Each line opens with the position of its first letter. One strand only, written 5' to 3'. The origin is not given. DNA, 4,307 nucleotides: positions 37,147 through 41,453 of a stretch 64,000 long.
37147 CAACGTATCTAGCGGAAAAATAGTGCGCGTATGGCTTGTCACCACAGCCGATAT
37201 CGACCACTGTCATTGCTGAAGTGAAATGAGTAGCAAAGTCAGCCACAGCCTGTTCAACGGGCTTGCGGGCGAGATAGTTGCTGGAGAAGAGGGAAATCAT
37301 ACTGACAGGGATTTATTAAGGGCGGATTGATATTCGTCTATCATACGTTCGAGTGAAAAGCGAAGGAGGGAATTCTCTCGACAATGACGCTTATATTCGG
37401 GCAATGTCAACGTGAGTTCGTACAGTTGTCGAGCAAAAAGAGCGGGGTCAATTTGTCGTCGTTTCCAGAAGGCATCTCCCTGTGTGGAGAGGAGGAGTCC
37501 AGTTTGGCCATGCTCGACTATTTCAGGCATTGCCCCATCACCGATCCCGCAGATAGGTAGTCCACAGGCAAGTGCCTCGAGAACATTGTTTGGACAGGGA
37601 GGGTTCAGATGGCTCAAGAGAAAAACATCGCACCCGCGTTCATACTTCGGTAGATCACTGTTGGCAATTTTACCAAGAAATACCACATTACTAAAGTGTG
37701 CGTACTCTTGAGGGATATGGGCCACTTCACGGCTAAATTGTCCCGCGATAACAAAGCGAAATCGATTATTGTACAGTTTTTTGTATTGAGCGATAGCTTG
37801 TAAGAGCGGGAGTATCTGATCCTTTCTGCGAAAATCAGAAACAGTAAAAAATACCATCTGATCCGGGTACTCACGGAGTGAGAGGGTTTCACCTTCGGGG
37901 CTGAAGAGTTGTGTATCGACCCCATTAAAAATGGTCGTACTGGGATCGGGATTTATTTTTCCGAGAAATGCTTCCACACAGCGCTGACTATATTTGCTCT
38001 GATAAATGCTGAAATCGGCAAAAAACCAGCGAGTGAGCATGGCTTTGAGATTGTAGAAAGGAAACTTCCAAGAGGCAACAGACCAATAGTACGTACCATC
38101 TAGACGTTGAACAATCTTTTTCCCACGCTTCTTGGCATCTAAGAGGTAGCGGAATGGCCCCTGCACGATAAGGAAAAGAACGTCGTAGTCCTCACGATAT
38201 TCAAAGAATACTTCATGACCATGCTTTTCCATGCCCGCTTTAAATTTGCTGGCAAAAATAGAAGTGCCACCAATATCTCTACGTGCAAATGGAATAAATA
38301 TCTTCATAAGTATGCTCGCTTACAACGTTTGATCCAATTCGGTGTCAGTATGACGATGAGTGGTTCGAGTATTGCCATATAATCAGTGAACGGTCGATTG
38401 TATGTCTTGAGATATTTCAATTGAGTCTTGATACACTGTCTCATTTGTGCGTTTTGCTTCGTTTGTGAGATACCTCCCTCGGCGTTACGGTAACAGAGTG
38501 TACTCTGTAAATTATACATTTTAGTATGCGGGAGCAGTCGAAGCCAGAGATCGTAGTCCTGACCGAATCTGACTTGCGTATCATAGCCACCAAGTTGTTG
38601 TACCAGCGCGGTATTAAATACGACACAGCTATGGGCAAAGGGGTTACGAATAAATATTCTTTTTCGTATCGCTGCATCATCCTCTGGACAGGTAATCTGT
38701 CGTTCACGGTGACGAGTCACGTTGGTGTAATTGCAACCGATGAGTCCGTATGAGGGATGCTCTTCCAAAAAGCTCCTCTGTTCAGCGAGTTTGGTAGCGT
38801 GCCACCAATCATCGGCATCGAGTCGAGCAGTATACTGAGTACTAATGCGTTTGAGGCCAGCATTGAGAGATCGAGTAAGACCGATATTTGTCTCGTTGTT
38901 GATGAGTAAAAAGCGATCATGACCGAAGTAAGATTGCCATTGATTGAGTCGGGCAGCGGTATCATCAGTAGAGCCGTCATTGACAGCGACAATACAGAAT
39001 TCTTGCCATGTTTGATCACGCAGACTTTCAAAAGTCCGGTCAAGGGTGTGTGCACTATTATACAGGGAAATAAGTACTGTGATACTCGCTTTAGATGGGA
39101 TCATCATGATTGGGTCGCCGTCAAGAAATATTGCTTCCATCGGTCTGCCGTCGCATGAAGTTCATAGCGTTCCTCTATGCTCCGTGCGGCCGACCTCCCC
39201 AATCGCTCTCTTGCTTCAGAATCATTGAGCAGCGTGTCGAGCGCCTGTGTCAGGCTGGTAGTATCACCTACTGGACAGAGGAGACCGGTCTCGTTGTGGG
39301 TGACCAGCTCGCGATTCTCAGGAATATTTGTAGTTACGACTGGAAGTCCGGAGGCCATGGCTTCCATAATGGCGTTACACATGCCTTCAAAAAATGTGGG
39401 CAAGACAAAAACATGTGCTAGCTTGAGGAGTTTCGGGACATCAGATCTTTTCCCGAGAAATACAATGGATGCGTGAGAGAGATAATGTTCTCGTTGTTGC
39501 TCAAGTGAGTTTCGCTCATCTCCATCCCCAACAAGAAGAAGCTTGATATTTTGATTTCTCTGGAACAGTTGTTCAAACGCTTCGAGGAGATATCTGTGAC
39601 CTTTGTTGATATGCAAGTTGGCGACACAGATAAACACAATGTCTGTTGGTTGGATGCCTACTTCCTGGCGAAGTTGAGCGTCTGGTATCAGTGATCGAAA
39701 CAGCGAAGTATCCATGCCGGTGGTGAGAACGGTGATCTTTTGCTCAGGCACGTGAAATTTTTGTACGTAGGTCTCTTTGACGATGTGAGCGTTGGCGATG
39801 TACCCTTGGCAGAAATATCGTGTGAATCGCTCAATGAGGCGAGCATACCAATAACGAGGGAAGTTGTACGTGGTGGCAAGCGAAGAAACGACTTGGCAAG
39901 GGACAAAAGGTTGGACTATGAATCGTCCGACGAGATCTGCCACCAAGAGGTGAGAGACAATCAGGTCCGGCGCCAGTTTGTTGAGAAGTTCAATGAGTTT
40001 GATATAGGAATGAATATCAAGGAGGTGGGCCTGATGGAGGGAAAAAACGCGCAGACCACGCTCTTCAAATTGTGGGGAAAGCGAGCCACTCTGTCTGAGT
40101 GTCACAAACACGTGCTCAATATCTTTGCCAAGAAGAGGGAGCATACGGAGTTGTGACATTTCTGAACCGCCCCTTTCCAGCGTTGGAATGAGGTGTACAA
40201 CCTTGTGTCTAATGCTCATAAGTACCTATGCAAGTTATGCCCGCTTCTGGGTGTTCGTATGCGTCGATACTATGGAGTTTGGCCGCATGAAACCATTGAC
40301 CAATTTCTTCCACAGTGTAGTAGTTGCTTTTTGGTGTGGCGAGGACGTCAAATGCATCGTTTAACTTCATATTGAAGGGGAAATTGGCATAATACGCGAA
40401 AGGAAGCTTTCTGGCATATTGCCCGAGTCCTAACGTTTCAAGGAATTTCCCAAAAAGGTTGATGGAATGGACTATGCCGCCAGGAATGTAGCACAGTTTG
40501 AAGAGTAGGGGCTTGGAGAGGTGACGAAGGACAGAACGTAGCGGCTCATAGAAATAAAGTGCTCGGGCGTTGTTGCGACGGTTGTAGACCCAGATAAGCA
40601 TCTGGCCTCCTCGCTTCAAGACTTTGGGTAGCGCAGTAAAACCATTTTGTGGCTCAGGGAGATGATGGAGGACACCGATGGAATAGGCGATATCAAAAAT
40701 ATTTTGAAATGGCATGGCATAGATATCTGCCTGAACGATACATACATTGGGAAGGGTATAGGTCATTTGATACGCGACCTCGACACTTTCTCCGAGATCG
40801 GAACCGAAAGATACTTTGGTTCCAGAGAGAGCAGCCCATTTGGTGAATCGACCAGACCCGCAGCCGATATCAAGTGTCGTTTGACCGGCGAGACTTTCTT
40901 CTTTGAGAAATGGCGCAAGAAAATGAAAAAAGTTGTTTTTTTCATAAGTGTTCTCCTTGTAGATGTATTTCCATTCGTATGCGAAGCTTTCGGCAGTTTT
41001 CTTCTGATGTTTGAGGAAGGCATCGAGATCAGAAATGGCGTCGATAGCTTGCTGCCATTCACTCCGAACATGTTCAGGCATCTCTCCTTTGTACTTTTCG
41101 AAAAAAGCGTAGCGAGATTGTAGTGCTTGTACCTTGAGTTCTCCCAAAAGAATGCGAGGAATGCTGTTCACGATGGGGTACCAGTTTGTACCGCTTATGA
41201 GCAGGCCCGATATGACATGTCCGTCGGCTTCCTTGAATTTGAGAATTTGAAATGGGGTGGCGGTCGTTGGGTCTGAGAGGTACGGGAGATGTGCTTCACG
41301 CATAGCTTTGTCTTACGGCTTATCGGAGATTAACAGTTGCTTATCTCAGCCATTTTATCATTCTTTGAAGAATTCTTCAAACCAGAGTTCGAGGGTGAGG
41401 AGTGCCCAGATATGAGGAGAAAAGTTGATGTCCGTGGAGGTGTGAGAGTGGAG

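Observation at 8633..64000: A roughly 50 kb glycan mega-locus dominated by the lipid-phosphate-sugar / GT-C route rather than a classical Wzy O-antigen layout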

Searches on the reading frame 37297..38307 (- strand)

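Call 6: search_protein_families(library=pfam, proteins=[window:37297-38307:-], max_evalue=0.01)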
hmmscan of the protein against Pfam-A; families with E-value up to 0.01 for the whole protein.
window:37297-38307:- (336 aa): 4 families
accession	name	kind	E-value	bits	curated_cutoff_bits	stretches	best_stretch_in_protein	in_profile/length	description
PF13692.12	Glyco_trans_1_4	-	6.9e-18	65.7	27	1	152-275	3-126/142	Glycosyl transferases group 1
PF00534.26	Glycos_transf_1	-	1.1e-16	61.3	26.4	1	146-275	11-142/172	Glycosyl transferases group 1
PF13439.12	Glyco_transf_4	-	6.8e-06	26.6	28.5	1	38-133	70-169/170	Glycosyltransferase Family 4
PF13524.12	Glyco_trans_1_2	-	0.002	18.5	25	1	176-254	10-79/144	Glycosyl transferase-like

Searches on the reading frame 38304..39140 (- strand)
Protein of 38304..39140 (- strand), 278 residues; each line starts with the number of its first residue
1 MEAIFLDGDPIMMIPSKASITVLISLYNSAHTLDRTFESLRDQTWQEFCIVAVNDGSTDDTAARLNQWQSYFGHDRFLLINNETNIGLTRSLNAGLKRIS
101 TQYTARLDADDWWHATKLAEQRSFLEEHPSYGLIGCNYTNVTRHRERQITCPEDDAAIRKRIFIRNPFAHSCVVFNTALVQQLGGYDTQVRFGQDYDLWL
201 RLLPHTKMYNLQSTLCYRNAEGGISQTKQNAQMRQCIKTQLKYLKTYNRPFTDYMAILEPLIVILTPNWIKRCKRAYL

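Call 6: search_protein_families(library=pfam, proteins=[window:38304-39140:-], max_evalue=0.01)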
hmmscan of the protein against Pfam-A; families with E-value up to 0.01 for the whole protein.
window:38304-39140:- (278 aa): 4 families
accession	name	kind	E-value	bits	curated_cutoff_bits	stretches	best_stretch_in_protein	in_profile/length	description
PF00535.33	Glycos_transf_2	-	1.3e-25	90.7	23.3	1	21-139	1-117/168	Glycosyl transferase family 2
PF10111.15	Glyco_tranf_2_2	-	7.4e-12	45.8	27.3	1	21-225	1-223/276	Glycosyltransferase like family 2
PF13641.12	Glyco_tranf_2_3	-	7.8e-09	36.3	27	1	20-205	3-197/230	Glycosyltransferase like family 2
PF13632.12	Glyco_trans_2_3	-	0.0071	16.6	27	0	107-206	5-110/198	Glycosyl transferase family group 2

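Call 9: search_protein_families(library=ncbifam, proteins=[window:38304-39140:-], max_evalue=0.01)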
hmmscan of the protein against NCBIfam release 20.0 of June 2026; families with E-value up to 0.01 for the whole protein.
window:38304-39140:- (278 aa): 18 families
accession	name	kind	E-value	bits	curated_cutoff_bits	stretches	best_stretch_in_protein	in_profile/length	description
NF053739.1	GlytfEpsEBac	equivalog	1.3e-32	112.8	450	1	20-272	3-256/265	glycosyltransferase EpsE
NF047683.1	TeichurnBiosyTuaG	equivalog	4.3e-23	82.2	400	1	13-234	1-220/252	teichuronic acid biosynthesis protein TuaG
NF007482.0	PRK10073.1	equivalog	7e-18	64.7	423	1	15-143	3-127/334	glycosyltransferase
TIGR03937.1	PgaC_IcaA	equivalog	4.4e-16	58.8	422.3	1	16-119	43-144/407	poly-beta-1,6-N-acetyl-D-glucosamine synthase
NF041875.1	EPS_EpsD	equivalog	2.4e-10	40.3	370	1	21-202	2-189/325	exopolysaccharide biosynthesis glycosyltransferase EpsD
TIGR04440.1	glyco_TIGR04440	domain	3.8e-10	39.9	70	1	20-170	2-151/215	TIGR00180 family glycosyltransferase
NF038302.1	EPS_HpsE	equivalog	9.2e-10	38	300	1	19-137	2-123/307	hormogonium polysaccharide biosynthesis glycosyltransferase HpsE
TIGR03111.1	glyc2_xrt_Gpos1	hypoth_equivalog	1.3e-08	34.1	363.95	1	18-118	49-149/439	TIGR03111 family XrtG-associated glycosyltransferase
TIGR03965.1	mycofact_glyco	equivalog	2.3e-08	33.3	280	1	13-203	69-264/467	mycofactocin biosynthesis glycosyltransferase MftF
NF041394.1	GtaseAglG_Halo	equivalog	3.5e-08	33.1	440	1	29-190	14-178/304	glucosyl-dolichyl phosphate glucuronosyltransferase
NF050050.1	ProtGlycPglI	equivalog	6.3e-08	32.3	500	1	18-244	2-224/306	GalNAc(5)-diNAcBac-PP-undecaprenol beta-1,3-glucosyltransferase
NF007453.0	PRK10018.1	equivalog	1.1e-07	31.8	382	1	18-203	6-190/280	colanic acid biosynthesis glycosyltransferase WcaA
TIGR04283.1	glyco_like_mftF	equivalog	3.2e-07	30.2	182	1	20-214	1-181/221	TIGR04283 family arsenosugar biosynthesis glycosyltransferase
TIGR04017.1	WcaA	equivalog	7.2e-07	29.1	495.75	1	20-203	7-189/279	colanic acid biosynthesis glycosyltransferase WcaA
TIGR04009.1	wcaE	equivalog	5.9e-06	25.7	369.2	1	26-244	9-220/248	colanic acid biosynthesis glycosyltransferase WcaE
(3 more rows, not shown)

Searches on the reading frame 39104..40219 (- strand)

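Call 6: search_protein_families(library=pfam, proteins=[window:39104-40219:-], max_evalue=0.01)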
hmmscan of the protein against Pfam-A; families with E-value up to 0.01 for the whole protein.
window:39104-40219:- (371 aa): 6 families
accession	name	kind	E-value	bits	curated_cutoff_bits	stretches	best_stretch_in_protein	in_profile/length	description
PF00534.26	Glycos_transf_1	-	5.3e-41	140.5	26.4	1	182-345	4-170/172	Glycosyl transferases group 1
PF13692.12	Glyco_trans_1_4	-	2.6e-38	131.9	27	1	195-333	3-142/142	Glycosyl transferases group 1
PF13439.12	Glyco_transf_4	-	4.9e-11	43.4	28.5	1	17-172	2-169/170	Glycosyltransferase Family 4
PF13524.12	Glyco_trans_1_2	-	2.4e-05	24.8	25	1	215-361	6-142/144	Glycosyl transferase-like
PF13579.12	Glyco_trans_4_4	-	3.8e-05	24.5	29.7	1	34-166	19-156/158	Glycosyl transferase 4-like domain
PF20706.3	GT4-conflict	-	0.0029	17.1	26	1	190-298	196-312/385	Family 4 Glycosyltransferase in conflict systems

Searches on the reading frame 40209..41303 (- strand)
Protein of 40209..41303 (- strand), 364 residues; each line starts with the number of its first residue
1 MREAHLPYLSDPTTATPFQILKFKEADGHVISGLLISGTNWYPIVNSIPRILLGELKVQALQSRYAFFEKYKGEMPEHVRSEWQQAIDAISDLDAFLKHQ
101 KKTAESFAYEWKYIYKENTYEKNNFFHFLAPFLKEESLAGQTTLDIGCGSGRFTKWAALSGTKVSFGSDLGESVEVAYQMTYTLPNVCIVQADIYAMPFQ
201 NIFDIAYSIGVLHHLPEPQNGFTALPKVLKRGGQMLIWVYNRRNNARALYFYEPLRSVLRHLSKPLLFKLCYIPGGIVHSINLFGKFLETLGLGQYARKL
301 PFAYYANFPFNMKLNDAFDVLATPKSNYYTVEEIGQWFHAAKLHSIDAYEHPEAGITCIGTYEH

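Call 6: search_protein_families(library=pfam, proteins=[window:40209-41303:-], max_evalue=0.01)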
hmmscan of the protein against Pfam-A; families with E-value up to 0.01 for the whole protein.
window:40209-41303:- (364 aa): 8 families
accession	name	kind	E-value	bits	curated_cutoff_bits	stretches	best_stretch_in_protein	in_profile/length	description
PF08241.18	Methyltransf_11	-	7.5e-15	55.8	21.2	1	144-237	1-95/95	Methyltransferase domain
PF13649.12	Methyltransf_25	-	1.3e-11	45.4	27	1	144-233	2-97/97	Methyltransferase domain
PF13847.12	Methyltransf_31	-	4.4e-11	43.1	27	1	140-241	4-113/145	Methyltransferase domain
PF13489.12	Methyltransf_23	-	1.6e-10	41.4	27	1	127-249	11-124/164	Methyltransferase domain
PF08242.18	Methyltransf_12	-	1.1e-08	36.1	30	1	144-234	1-97/98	Methyltransferase domain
PF08003.17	Methyltransf_9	-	2.1e-06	27.4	23.8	1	137-237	113-217/315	Protein of unknown function (DUF1698)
PF01728.25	FtsJ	-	0.0013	19.1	24.1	1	139-201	21-82/181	FtsJ-like methyltransferase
PF05401.17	NodS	-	0.0076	16.5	24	0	118-225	24-129/201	Nodulation protein S (NodS)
